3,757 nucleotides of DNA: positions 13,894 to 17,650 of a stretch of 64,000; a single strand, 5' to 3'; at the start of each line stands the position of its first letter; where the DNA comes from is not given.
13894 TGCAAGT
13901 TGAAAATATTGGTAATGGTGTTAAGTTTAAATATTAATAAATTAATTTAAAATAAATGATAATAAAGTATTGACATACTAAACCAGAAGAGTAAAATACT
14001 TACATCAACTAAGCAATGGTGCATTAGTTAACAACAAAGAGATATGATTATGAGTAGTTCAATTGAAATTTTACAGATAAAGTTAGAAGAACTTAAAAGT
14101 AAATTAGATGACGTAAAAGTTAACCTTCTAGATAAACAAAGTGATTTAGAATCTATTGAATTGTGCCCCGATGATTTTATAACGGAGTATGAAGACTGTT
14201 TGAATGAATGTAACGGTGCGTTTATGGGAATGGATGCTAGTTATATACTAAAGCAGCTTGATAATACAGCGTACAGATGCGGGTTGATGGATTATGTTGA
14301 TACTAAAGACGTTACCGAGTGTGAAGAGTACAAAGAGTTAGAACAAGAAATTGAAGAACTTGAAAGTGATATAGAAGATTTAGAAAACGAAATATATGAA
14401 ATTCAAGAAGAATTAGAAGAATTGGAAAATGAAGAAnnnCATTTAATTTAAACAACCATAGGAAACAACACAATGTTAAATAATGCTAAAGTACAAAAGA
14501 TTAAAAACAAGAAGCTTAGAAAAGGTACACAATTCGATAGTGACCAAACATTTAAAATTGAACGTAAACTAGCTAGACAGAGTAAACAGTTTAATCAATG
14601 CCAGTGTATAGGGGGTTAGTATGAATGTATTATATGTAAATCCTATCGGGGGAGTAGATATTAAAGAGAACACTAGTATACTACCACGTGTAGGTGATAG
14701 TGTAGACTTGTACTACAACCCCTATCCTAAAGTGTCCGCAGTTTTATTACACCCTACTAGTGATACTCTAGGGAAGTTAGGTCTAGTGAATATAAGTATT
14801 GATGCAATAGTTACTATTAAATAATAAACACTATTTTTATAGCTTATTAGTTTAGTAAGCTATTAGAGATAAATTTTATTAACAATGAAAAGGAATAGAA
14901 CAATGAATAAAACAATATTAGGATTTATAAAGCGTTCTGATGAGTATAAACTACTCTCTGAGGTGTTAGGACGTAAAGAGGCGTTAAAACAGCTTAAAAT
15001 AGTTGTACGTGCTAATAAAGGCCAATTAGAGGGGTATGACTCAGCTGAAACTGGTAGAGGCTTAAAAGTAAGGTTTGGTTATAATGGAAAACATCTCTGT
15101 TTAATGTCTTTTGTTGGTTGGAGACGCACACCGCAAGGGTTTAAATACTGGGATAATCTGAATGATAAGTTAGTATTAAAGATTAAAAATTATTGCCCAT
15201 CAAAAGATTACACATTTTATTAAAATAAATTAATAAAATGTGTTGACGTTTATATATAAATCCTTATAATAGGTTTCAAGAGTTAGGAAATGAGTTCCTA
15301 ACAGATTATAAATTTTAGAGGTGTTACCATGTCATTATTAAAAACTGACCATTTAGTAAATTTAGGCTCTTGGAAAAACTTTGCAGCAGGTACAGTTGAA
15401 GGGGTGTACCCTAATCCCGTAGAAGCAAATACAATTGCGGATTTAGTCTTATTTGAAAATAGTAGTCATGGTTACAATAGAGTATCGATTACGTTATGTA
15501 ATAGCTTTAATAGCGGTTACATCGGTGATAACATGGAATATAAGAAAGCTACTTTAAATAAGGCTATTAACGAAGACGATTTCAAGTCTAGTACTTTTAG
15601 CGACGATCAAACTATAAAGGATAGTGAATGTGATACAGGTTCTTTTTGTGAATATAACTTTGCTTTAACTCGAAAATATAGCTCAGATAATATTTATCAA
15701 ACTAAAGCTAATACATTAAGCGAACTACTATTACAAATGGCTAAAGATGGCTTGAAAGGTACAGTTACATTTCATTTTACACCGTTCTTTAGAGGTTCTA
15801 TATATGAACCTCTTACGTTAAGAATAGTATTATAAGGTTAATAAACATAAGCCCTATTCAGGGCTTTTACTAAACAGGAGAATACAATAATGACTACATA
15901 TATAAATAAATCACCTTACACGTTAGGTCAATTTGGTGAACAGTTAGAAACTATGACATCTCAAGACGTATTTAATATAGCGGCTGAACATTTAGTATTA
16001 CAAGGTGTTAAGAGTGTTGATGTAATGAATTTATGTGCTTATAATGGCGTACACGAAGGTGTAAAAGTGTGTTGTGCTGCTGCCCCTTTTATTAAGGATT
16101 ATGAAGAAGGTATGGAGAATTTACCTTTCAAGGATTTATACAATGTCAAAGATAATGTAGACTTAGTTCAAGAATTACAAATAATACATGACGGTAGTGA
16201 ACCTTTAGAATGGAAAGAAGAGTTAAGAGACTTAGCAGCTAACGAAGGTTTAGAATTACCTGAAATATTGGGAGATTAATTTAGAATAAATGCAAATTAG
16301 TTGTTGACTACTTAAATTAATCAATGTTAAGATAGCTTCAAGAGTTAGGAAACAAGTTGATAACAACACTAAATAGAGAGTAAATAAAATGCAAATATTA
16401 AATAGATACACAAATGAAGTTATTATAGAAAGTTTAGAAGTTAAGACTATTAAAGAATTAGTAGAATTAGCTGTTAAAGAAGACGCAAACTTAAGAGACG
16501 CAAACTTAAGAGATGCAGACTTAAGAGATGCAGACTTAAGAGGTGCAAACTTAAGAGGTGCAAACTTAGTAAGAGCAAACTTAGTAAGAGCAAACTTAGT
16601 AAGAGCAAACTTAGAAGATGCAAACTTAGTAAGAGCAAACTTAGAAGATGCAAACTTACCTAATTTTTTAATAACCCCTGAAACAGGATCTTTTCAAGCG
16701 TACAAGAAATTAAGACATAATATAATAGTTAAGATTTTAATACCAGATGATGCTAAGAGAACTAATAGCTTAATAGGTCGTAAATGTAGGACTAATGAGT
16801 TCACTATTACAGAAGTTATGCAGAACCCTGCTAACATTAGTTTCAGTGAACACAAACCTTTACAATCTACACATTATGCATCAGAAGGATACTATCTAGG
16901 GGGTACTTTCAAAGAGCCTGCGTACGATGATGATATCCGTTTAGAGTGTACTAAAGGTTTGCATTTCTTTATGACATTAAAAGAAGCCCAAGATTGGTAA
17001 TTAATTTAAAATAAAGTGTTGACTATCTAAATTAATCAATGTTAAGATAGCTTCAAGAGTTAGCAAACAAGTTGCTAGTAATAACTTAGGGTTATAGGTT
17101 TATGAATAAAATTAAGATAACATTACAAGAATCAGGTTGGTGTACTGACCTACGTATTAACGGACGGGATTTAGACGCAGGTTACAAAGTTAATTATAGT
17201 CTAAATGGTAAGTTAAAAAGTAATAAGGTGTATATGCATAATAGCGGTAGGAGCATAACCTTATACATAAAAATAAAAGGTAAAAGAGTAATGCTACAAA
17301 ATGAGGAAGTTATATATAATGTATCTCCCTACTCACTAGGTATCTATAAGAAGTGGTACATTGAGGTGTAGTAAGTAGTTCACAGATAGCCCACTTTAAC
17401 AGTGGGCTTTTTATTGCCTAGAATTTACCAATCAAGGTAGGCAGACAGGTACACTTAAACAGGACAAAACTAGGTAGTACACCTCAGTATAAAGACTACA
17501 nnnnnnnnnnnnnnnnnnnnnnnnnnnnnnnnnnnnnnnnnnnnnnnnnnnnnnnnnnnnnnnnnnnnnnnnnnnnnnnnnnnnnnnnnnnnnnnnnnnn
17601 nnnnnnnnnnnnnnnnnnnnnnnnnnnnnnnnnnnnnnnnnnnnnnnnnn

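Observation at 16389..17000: Early pentapeptide-repeat protein encoded by tandem 15-bp DNA repeats: DNA-mimic anti-defence candidate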

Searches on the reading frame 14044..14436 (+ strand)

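Call 29: search_protein_families(library=pfam, proteins=[window:14044-14436:+], max_evalue=0.01)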
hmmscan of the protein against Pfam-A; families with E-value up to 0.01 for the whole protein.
window:14044-14436:+ (131 aa): 14 families
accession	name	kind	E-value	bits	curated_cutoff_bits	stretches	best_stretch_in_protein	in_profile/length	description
PF16888.10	YwqH-like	-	4.4e-06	27.4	33.7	0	97-128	91-122/123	YwqH-like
PF01920.25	Prefoldin_2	-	0.00056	20.3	27.6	0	97-128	8-96/106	Prefoldin subunit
PF12795.12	MscS_porin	-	0.0012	18.9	34.4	0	97-128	33-112/238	Mechanosensitive ion channel porin domain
PF07426.16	Dynactin_p22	-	0.0014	18.9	25.2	0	10-64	112-167/168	Dynactin subunit p22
PF05615.18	THOC7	-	0.0031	18.2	28.7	0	91-125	76-111/136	Tho complex subunit 7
PF13870.11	CCDC113_CCDC96_CC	-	0.0037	17.4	31.6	0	88-129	85-126/177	CCDC113/CCDC96, coiled-coil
PF07926.17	TPR_MLP1_2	-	0.0041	17.6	36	0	95-127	2-90/129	TPR/MLP1/MLP2-like protein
PF06810.17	Phage_scaffold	-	0.0057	17.1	35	0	94-130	41-78/170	Phage capsid assembly scaffolding protein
PF08663.15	HalX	-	0.0059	17.4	23.2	0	88-127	29-67/68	HalX domain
PF10018.14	Med4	-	0.0067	16.6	26.9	1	87-130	15-58/190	Vitamin-D-receptor interacting Mediator subunit 4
PF05531.17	NPV_P10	-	0.0069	17.3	29.8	0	93-125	34-66/75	Nucleopolyhedrovirus P10 protein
PF15898.10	PRKG1_interact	-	0.0076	17.3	32.4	0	96-128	6-38/101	cGMP-dependent protein kinase interacting domain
PF13863.11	DUF4200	-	0.0076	17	29.7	0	92-128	71-107/119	Domain of unknown function (DUF4200)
PF01025.24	GrpE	-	0.0077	16.4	25.8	0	90-128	7-45/165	GrpE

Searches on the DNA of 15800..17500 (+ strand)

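Call 6: search_dna_similar(query=window:15800-17500:+, collection=phages, mode=near, max_rows=30)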
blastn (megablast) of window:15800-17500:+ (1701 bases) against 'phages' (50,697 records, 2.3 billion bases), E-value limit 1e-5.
Records with a match: 1; places in all: 1; records where one place covers at least 80% of the query: 0.
Best place of each record, by identity: >=99% 1.
By first word of the organism name: Listeria 1.
By host as written in the record: Listeria monocytogenes ICDC-LM1063 1.
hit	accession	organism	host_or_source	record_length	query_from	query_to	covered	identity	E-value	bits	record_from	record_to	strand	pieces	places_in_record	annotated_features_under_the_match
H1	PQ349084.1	Listeria phage LMLPA3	Listeria monocytogenes ICDC-LM1063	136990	738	769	2%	100.0%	3e-6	60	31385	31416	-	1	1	hypothetical protein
